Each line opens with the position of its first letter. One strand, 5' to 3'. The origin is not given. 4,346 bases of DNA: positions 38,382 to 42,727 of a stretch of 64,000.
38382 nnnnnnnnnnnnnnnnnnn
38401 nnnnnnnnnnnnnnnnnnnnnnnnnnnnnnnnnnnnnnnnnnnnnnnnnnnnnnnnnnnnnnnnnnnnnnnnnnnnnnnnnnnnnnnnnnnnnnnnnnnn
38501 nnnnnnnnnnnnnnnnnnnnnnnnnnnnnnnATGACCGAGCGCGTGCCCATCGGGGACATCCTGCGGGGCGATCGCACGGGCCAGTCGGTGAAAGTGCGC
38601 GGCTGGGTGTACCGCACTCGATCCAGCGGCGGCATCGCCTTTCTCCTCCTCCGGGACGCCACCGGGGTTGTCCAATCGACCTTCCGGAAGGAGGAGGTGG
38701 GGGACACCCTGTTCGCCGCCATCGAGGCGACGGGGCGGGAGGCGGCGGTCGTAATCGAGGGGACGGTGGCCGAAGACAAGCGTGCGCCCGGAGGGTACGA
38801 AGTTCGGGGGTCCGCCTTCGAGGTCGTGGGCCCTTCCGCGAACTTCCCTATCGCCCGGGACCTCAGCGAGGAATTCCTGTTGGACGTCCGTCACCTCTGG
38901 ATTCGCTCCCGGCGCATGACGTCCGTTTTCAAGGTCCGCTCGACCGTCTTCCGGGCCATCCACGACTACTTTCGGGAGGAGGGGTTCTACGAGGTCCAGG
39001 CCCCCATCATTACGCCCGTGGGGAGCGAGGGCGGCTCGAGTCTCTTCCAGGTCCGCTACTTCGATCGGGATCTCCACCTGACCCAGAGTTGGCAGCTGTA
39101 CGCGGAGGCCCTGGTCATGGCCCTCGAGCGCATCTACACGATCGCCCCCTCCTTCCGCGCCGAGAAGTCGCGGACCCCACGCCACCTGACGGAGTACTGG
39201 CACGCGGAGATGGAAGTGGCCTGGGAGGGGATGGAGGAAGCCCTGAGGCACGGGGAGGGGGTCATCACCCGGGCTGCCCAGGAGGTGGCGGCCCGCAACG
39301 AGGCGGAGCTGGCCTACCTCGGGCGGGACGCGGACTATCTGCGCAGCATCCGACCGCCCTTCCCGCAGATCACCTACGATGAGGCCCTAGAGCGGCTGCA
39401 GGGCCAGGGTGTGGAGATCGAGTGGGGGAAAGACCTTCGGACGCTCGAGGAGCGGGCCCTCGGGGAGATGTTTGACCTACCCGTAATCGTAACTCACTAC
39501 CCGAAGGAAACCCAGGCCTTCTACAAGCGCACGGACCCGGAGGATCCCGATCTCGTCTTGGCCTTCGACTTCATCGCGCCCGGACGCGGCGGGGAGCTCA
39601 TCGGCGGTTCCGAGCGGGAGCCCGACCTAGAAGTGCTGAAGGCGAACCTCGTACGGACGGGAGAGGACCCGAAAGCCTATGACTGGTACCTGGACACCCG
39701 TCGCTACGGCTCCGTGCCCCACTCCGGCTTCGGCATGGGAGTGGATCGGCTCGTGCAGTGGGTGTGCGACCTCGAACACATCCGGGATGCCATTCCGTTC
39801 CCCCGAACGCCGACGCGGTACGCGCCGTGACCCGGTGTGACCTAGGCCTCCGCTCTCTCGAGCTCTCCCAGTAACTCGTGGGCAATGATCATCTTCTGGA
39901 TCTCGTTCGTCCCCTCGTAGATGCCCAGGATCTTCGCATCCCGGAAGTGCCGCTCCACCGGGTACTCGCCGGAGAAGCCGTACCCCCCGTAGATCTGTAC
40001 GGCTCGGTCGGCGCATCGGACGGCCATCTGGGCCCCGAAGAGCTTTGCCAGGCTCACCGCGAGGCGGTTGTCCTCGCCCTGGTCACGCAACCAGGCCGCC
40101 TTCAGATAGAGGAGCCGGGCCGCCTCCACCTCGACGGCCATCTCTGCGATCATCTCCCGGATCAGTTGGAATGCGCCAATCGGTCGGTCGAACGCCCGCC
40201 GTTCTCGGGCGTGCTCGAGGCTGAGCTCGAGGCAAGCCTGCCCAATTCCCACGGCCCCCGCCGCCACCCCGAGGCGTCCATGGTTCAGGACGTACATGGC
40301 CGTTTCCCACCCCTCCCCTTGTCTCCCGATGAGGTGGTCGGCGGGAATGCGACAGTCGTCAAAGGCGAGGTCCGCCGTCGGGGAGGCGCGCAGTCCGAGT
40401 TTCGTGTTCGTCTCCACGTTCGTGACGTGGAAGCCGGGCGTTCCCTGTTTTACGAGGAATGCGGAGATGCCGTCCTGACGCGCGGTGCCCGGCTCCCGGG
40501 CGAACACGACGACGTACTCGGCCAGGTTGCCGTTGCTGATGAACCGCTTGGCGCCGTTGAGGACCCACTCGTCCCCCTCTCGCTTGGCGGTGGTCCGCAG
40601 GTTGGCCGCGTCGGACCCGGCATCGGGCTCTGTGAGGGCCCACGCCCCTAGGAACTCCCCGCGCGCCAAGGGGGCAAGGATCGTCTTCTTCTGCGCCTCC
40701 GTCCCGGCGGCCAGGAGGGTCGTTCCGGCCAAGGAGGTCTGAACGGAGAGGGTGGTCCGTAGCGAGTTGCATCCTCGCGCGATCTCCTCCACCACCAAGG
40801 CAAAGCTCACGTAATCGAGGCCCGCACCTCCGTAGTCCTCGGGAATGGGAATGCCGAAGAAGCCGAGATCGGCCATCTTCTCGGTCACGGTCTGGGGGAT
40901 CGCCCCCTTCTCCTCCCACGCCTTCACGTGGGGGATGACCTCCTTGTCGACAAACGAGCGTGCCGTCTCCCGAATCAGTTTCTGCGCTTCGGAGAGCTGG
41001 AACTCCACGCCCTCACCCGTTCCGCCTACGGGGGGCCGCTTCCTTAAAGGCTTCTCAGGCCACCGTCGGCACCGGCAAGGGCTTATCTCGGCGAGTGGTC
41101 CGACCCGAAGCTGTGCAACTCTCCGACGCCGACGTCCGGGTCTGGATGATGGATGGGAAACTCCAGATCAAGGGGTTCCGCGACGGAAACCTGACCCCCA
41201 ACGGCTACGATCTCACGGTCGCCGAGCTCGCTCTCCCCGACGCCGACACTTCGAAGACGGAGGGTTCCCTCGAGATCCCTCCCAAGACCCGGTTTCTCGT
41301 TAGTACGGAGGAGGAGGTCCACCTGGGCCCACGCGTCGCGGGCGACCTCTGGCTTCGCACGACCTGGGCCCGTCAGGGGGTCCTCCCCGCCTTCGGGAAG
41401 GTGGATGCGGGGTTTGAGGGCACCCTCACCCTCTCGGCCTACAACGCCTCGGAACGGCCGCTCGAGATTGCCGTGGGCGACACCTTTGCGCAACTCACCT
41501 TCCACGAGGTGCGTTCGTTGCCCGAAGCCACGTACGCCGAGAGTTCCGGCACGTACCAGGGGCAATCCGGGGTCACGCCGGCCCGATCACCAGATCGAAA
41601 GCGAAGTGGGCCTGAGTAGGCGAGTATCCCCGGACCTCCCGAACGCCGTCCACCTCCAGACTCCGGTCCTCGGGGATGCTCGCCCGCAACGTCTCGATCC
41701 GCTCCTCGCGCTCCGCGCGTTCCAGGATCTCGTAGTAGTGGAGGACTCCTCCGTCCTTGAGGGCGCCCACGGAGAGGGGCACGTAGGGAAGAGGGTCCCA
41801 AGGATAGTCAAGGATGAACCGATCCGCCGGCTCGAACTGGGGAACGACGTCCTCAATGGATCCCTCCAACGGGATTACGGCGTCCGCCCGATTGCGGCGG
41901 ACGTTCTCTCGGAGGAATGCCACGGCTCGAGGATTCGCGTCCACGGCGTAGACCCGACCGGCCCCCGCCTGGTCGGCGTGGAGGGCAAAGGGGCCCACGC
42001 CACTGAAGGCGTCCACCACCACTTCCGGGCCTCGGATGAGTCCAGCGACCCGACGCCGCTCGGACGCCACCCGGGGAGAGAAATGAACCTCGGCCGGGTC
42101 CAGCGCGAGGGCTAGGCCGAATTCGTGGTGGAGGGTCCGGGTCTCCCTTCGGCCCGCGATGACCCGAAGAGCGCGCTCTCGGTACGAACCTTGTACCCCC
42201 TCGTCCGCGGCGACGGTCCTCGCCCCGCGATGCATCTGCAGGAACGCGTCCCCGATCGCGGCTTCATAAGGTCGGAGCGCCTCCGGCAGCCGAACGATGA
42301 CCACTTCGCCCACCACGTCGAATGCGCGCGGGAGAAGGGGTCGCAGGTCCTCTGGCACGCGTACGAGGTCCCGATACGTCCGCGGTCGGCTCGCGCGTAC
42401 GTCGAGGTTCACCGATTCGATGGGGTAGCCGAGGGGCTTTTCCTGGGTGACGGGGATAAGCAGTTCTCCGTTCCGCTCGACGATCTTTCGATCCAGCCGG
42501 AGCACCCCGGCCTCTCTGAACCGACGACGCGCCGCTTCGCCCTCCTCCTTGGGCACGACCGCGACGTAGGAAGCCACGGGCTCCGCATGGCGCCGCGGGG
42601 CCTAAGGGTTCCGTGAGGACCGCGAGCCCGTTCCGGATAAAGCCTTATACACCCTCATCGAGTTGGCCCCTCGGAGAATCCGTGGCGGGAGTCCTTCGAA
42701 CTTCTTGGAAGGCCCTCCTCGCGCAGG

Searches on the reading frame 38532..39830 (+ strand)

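Call 19: search_protein_families(library=pfam, proteins=[window:38532-39830:+], max_evalue=0.001)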
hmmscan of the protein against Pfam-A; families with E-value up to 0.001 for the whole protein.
window:38532-39830:+ (432 aa): 2 families
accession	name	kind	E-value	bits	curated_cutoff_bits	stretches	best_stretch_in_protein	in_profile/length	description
PF00152.25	tRNA-synt_2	-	2.2e-73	247.4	25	1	113-426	2-307/308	tRNA synthetases class II (D, K and N)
PF01336.31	tRNA_anti-codon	-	1.3e-11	44.7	27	1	20-98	1-74/75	OB-fold nucleic acid binding domain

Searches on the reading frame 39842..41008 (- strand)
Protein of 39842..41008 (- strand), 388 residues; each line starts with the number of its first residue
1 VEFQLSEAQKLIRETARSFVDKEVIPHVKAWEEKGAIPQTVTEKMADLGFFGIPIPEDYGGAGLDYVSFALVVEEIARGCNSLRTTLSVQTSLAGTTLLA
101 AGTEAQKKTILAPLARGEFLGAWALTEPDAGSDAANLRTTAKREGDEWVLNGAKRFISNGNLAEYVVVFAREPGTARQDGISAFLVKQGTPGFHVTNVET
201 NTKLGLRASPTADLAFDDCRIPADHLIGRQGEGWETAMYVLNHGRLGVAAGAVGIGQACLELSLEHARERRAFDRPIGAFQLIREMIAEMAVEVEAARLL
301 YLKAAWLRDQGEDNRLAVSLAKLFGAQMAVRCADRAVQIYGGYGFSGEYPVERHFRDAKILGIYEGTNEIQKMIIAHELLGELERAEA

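Call 47: search_protein_families(library=pfam, proteins=[window:39842-41008:-], max_evalue=0.001)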
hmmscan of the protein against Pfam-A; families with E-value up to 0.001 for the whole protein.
window:39842-41008:- (388 aa): 4 families
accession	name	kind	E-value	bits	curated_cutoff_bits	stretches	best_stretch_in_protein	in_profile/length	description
PF00441.29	Acyl-CoA_dh_1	-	4.3e-55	186.4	22.4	1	231-379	1-149/150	Acyl-CoA dehydrogenase, C-terminal domain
PF02771.21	Acyl-CoA_dh_N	-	1.6e-39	135.2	22.9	1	6-118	1-113/113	Acyl-CoA dehydrogenase, N-terminal domain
PF02770.24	Acyl-CoA_dh_M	-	2.3e-27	95.4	33.3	1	122-219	1-97/97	Acyl-CoA dehydrogenase, middle domain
PF08028.16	Acyl-CoA_dh_2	-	3.6e-23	82.8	22.7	1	246-368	1-133/134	Acyl-CoA dehydrogenase, C-terminal domain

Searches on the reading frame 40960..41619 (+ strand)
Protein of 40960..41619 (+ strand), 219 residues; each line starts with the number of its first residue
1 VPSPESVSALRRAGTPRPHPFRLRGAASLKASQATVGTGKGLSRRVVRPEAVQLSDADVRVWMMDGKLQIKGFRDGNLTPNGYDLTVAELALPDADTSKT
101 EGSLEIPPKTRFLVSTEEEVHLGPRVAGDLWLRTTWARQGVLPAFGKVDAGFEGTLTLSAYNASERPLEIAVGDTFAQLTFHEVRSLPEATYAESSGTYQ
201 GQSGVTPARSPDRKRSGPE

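Call 47: search_protein_families(library=pfam, proteins=[window:40960-41619:+], max_evalue=0.001)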
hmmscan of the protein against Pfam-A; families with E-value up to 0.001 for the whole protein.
window:40960-41619:+ (219 aa): 2 families
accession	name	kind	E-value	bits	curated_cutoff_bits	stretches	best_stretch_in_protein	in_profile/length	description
PF22769.1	DCD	-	4.7e-17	62.9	27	1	98-183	65-152/153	dCTP deaminase-like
PF00692.24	dUTPase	-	1.3e-05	25.4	22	1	104-204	24-124/129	dUTPase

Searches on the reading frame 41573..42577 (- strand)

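Call 19: search_protein_families(library=pfam, proteins=[window:41573-42577:-], max_evalue=0.001)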
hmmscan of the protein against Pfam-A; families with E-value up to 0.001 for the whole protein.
window:41573-42577:- (334 aa): 6 families
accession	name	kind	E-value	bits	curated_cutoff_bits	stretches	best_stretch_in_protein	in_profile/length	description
PF02475.24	TRM5-TYW2_MTfase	-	4e-35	121.6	28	1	148-298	1-153/164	TRM5/TYW2 methyltransferase domain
PF25133.1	TYW2_N_2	-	1.2e-18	67.4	27.7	1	73-144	8-78/79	TYW2 N-terminal domain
PF18093.7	Trm5_N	-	1.9e-08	34.4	22.7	1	8-46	4-42/47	tRNA methyltransferase 5 N-terminal domain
PF06325.19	PrmA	-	0.00024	21.1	22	1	181-237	159-215/296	Ribosomal protein L11 methyltransferase (PrmA)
PF13649.12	Methyltransf_25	-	0.00042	21.4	27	0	187-245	1-59/97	Methyltransferase domain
PF03602.21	Cons_hypoth95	-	0.00063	19.9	24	0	185-232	43-90/182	Conserved hypothetical protein 95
